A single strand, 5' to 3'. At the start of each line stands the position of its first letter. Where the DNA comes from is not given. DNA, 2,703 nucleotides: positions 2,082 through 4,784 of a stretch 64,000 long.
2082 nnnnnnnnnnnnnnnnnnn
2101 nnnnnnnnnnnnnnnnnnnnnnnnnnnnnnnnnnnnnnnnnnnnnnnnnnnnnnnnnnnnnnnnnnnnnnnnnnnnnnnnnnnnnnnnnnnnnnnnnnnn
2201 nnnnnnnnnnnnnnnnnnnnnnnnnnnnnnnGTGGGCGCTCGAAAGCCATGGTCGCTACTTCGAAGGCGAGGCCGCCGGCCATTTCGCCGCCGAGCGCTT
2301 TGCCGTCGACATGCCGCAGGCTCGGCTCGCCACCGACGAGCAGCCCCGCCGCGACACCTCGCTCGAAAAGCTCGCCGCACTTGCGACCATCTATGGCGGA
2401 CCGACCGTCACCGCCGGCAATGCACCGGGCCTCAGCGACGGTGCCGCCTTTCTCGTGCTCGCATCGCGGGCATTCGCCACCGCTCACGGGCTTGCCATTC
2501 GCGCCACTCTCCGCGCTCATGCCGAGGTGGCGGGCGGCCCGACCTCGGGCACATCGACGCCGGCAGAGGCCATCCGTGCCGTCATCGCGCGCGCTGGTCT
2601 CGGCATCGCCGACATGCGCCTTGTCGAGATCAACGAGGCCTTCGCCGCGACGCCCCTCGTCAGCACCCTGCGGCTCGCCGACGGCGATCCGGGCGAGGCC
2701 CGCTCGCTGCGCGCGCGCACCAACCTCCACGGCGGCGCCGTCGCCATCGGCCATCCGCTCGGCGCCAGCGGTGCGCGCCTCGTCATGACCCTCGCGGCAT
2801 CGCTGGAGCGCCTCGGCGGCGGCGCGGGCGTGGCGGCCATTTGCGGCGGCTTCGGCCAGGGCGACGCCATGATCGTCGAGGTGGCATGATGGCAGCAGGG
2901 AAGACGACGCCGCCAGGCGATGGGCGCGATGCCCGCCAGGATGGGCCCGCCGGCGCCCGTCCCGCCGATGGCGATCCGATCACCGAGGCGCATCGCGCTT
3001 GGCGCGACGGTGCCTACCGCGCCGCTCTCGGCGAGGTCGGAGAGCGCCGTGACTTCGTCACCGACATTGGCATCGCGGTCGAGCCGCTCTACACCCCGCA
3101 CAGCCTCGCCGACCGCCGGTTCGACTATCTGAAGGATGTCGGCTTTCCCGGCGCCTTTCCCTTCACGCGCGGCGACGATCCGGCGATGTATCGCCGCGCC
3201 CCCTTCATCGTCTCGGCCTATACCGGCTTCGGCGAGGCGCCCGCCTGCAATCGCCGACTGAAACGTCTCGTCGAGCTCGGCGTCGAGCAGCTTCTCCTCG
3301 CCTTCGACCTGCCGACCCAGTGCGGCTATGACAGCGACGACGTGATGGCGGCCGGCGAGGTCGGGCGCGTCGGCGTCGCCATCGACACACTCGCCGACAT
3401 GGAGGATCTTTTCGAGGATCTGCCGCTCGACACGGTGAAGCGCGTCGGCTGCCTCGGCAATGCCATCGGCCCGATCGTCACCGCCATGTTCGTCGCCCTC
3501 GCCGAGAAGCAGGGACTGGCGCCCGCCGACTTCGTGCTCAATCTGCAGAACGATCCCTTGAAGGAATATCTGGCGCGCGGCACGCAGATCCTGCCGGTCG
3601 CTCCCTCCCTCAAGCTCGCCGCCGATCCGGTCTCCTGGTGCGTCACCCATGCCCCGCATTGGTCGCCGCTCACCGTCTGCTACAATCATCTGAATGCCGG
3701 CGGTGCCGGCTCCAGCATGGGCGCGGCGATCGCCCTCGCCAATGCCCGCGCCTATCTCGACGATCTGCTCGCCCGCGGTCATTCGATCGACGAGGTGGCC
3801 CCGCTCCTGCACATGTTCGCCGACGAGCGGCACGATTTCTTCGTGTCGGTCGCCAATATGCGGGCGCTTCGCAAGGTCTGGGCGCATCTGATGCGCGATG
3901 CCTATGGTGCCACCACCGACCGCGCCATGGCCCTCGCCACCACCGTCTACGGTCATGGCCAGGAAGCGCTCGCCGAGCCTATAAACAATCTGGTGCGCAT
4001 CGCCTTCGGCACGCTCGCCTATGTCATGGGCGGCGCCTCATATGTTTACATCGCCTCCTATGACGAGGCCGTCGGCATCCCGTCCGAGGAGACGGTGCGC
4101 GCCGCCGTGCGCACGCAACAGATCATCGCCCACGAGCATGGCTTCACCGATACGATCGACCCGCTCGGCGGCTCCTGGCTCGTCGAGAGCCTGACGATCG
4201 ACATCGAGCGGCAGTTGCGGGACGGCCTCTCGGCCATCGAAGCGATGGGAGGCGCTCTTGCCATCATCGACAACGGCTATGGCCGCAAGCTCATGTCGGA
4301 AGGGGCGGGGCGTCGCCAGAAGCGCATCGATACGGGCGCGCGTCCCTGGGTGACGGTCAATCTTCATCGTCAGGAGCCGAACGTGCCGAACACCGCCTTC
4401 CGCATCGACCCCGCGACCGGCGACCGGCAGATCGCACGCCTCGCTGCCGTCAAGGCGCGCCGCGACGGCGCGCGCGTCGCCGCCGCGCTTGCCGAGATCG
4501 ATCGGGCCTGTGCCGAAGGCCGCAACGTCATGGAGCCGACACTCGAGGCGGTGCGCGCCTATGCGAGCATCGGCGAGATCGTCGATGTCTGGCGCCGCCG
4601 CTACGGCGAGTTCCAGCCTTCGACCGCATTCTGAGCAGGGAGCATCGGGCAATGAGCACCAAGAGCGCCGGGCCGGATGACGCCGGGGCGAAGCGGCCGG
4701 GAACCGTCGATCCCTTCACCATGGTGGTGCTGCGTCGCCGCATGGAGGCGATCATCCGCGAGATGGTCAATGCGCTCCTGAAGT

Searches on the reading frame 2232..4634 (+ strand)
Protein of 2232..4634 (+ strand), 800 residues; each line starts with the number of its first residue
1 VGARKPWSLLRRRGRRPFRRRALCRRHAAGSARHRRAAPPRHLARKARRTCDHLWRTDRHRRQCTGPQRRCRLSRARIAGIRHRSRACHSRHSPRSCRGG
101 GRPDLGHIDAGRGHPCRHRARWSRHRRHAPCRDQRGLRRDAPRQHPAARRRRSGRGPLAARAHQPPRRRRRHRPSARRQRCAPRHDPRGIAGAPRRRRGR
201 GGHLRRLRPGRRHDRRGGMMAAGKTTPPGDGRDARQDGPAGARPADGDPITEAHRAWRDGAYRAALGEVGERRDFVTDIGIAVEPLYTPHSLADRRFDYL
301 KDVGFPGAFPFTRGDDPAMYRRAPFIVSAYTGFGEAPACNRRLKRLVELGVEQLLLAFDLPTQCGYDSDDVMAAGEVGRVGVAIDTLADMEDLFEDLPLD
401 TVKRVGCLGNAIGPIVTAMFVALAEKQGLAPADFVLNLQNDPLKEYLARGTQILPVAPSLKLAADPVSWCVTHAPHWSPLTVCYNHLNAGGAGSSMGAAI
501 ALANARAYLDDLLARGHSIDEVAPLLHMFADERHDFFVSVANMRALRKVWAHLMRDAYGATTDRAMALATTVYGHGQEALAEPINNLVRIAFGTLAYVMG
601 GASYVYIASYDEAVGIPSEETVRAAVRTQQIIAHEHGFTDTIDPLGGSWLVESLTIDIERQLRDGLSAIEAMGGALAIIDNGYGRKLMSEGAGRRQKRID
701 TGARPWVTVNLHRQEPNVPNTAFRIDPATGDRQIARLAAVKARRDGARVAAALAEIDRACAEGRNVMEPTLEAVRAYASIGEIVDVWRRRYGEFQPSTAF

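Call 82: search_protein_families(library=pfam, proteins=[window:2232-4634:+], max_evalue=0.01)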
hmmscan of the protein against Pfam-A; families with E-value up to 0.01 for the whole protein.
window:2232-4634:+ (800 aa): 1 family
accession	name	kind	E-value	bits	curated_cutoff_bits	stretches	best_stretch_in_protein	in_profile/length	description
PF01642.28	MM_CoA_mutase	-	3.8e-142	474.9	22.1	1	277-792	2-512/512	Methylmalonyl-CoA mutase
